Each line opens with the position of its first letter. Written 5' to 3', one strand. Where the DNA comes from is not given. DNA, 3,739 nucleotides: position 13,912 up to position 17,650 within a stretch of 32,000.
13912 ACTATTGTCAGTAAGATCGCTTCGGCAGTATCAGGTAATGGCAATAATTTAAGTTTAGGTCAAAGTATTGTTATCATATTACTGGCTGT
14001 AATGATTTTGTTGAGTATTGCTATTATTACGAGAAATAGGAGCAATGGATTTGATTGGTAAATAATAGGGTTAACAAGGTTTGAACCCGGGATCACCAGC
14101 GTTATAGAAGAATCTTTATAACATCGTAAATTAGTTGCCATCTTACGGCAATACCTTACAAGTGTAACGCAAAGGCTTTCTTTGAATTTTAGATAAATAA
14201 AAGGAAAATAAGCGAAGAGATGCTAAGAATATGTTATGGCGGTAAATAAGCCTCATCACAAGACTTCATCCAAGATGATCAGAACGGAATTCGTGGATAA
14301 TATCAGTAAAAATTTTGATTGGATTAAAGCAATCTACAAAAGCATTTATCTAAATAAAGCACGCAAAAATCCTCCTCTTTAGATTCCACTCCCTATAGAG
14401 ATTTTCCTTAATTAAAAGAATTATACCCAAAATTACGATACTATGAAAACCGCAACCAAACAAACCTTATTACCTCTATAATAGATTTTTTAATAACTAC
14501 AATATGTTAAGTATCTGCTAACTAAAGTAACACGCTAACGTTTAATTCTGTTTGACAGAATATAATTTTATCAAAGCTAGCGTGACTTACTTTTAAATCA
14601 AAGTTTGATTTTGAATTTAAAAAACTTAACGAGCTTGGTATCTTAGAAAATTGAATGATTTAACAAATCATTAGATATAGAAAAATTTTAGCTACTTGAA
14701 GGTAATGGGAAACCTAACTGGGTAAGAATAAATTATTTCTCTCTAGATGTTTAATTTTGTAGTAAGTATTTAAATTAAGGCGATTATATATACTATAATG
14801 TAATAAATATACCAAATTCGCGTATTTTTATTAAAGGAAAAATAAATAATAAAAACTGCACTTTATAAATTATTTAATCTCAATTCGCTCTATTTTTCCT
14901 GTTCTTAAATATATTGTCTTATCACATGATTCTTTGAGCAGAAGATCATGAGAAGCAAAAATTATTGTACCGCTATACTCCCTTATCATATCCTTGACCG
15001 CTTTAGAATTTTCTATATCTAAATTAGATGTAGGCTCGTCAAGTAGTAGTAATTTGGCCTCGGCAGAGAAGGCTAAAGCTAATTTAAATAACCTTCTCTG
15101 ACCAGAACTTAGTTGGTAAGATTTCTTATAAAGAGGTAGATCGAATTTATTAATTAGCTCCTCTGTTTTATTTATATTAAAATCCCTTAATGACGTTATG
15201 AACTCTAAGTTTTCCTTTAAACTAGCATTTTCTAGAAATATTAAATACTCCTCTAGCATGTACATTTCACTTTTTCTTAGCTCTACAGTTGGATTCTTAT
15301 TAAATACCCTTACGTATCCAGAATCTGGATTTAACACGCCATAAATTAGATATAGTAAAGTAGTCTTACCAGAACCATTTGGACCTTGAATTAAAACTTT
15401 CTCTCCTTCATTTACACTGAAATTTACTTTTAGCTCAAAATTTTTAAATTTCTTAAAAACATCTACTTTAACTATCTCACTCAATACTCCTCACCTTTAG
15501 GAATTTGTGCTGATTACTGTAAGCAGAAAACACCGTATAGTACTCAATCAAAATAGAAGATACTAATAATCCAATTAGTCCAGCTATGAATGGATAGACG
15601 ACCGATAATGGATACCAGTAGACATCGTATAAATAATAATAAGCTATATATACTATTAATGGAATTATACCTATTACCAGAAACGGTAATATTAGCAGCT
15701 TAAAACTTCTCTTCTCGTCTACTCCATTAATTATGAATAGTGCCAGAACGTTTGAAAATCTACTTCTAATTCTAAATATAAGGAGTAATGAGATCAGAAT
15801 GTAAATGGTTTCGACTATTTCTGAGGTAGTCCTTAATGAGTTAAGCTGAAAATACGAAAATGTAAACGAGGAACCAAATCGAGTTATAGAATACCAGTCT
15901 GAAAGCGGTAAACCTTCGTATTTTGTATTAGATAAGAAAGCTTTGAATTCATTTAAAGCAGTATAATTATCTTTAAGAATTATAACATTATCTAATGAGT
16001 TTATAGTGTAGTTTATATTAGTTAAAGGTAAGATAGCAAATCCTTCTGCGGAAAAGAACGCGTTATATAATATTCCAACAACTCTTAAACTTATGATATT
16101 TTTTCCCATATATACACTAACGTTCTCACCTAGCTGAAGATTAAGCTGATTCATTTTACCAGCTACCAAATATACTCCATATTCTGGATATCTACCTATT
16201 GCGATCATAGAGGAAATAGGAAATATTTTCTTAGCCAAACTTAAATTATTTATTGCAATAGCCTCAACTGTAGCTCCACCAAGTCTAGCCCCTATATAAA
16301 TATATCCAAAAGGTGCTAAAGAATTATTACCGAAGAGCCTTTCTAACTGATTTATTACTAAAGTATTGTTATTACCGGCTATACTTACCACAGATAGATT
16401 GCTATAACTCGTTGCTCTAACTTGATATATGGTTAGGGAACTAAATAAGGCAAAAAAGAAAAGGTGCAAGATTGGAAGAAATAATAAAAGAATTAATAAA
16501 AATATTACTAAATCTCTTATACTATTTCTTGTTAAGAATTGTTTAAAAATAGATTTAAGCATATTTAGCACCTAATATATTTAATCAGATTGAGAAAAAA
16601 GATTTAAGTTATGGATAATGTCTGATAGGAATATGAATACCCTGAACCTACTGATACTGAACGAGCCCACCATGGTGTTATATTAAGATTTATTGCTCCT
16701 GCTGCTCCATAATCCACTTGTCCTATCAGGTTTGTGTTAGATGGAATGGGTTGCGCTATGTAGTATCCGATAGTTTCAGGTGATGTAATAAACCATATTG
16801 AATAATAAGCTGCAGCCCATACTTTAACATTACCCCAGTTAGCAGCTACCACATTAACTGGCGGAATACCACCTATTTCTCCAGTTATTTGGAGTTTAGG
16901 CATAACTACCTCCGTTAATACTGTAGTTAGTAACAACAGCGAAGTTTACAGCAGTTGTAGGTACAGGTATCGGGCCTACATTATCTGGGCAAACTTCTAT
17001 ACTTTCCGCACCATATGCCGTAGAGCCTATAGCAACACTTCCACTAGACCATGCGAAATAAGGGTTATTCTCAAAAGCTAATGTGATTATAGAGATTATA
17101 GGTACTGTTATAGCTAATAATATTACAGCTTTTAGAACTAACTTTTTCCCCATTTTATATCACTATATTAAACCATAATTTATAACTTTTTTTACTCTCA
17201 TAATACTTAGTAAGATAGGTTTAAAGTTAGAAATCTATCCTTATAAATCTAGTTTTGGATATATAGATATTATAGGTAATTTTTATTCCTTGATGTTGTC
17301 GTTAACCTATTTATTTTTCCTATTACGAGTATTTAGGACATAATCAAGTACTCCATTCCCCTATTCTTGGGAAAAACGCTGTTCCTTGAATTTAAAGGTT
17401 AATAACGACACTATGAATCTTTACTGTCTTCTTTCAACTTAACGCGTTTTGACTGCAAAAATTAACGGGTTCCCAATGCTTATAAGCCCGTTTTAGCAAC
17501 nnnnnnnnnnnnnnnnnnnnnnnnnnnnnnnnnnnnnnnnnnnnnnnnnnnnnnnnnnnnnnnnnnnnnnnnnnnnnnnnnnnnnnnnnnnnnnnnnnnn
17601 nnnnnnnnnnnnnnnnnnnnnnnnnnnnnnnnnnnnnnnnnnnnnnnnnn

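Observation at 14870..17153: Island cargo operon encoding two small beta-rich proteins and an FtsX/MacB-type ABC transporter: candidate novel secretion, surface-structure or toxin-export system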

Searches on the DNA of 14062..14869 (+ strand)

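Call 96: search_dna_similar(query=window:14062-14869:+, collection=phages, mode=distant, max_evalue=0.01, max_rows=10)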
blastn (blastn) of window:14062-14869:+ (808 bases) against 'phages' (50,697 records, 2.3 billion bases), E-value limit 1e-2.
Records with a match: 3; places in all: 3; records where one place covers at least 80% of the query: 0.
Best place of each record, by identity: 60-80% 3.
By first word of the organism name: Sulfolobus 3.
By host as written in the record: Sulfolobus islandicus 2; - 1.
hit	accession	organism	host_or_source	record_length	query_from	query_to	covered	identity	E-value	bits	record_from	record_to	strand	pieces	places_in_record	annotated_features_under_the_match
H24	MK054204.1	Sulfolobus spindle-shaped virus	Mutnovsky Volcano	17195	19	159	17%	71.6%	1e-11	78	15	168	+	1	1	hypothetical protein (x2)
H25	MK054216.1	Sulfolobus spindle-shaped virus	Sulfolobus islandicus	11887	70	191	15%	72.2%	1e-5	57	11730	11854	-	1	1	hypothetical protein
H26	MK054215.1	Sulfolobus spindle-shaped virus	Sulfolobus islandicus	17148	70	174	13%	73.4%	1e-4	54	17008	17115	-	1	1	hypothetical protein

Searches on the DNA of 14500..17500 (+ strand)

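Call 9: search_dna_similar(query=window:14500-17500:+, collection=plasmids, mode=distant)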
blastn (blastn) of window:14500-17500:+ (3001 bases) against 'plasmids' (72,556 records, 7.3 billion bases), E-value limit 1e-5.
Records with a match: 1; places in all: 1; records where one place covers at least 80% of the query: 0.
Best place of each record, by identity: 80-90% 1.
By first word of the organism name: Saccharolobus 1.
By predicted mobility (MOB-suite, as given by PLSDB): non-mobilizable 1.
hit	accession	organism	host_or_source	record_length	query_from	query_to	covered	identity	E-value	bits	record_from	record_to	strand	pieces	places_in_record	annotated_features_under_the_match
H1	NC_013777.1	Saccharolobus solfataricus P2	-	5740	2916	3001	3%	81.4%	9e-13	84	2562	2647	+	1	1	none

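Call 10: search_dna_similar(query=window:14500-17500:+, collection=phages, mode=distant)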
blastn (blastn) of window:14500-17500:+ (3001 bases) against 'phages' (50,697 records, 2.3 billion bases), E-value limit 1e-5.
Records with a match: 14; places in all: 14; records where one place covers at least 80% of the query: 0.
Best place of each record, by identity: 80-90% 6; 60-80% 8.
By first word of the organism name: Sulfolobus 14.
By host as written in the record: Sulfolobus islandicus 10; - 4.
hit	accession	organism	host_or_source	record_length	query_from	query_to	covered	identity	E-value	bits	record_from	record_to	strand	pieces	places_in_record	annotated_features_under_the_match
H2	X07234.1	Sulfolobus spindle-shaped virus 1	-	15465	2916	3001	3%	88.4%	2e-21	111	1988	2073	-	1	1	ORF E-54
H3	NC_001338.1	Sulfolobus spindle-shaped virus 1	-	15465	2916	3001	3%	88.4%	2e-21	111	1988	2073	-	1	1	ORF E-54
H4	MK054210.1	Sulfolobus spindle-shaped virus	Sulfolobus islandicus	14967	2916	3001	3%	83.7%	6e-16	93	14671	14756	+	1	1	none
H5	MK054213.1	Sulfolobus spindle-shaped virus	Sulfolobus islandicus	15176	2916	3001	3%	83.7%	6e-16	93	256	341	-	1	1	none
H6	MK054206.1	Sulfolobus spindle-shaped virus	Mutnovsky Volcano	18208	2921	3001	3%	80.2%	2e-9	72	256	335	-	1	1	none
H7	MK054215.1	Sulfolobus spindle-shaped virus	Sulfolobus islandicus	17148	2921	3001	3%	80.2%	2e-9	72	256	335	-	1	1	none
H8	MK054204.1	Sulfolobus spindle-shaped virus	Mutnovsky Volcano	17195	2921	3001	3%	79.0%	8e-8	67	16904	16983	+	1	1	hypothetical protein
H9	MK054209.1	Sulfolobus spindle-shaped virus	Sulfolobus islandicus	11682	2921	3001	3%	79.0%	8e-8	67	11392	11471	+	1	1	hypothetical protein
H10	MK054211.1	Sulfolobus spindle-shaped virus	Sulfolobus islandicus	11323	2921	3001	3%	79.0%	8e-8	67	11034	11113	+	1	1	hypothetical protein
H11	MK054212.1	Sulfolobus spindle-shaped virus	Sulfolobus islandicus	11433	2921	3001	3%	79.0%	8e-8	67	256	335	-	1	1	hypothetical protein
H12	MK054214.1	Sulfolobus spindle-shaped virus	Sulfolobus islandicus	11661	2921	3001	3%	79.0%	8e-8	67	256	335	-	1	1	hypothetical protein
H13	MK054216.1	Sulfolobus spindle-shaped virus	Sulfolobus islandicus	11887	2921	3001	3%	79.0%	8e-8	67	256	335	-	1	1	hypothetical protein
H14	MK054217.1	Sulfolobus spindle-shaped virus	Sulfolobus islandicus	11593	2921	3001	3%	79.0%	8e-8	67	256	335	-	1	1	hypothetical protein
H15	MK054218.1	Sulfolobus spindle-shaped virus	Sulfolobus islandicus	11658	2921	3001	3%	79.0%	8e-8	67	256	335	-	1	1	hypothetical protein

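Call 43: search_rna_families(sources=[L001, L002, L004, L005], threshold=gathering)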
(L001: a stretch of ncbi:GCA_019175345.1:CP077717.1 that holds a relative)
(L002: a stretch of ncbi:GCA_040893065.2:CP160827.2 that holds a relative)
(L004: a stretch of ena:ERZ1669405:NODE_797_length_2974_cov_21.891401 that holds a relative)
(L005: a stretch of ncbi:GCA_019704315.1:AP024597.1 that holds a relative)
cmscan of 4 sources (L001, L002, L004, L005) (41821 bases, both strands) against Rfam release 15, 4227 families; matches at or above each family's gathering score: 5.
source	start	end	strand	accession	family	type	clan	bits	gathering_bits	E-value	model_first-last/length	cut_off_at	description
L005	7726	10752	-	RF02540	LSU_rRNA_archaea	Gene; rRNA;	CL00112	2864.5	50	0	1-2987/2987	no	Archaeal large subunit ribosomal RNA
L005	10952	12444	-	RF01959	SSU_rRNA_archaea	Gene; rRNA;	CL00111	1493.4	50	0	1-1478/1478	no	Archaeal small subunit ribosomal RNA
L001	4742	4838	+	RF00005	tRNA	Gene; tRNA;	CL00001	51.8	29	2.1e-08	1-71/71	no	tRNA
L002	4748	4844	+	RF00005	tRNA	Gene; tRNA;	CL00001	51.8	29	2.1e-08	1-71/71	no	tRNA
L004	1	53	+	RF00005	tRNA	Gene; tRNA;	CL00001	34.6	29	0.0012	19-71/71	5'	tRNA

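Call 69: search_rna_families(sources=[L011, L012], threshold=gathering)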
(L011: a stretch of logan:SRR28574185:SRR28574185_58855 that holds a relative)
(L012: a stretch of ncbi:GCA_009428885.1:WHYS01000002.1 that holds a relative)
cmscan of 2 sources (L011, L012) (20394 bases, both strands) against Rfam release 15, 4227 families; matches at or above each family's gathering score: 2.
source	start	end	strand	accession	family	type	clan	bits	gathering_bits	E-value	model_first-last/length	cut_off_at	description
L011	5116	5190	+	RF00005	tRNA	Gene; tRNA;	CL00001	69.5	29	1.4e-13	1-71/71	no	tRNA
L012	5030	5121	-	RF00005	tRNA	Gene; tRNA;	CL00001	56.2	29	6.3e-10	1-71/71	no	tRNA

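Call 85: search_rna_families(sources=[L016, L017], threshold=gathering)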
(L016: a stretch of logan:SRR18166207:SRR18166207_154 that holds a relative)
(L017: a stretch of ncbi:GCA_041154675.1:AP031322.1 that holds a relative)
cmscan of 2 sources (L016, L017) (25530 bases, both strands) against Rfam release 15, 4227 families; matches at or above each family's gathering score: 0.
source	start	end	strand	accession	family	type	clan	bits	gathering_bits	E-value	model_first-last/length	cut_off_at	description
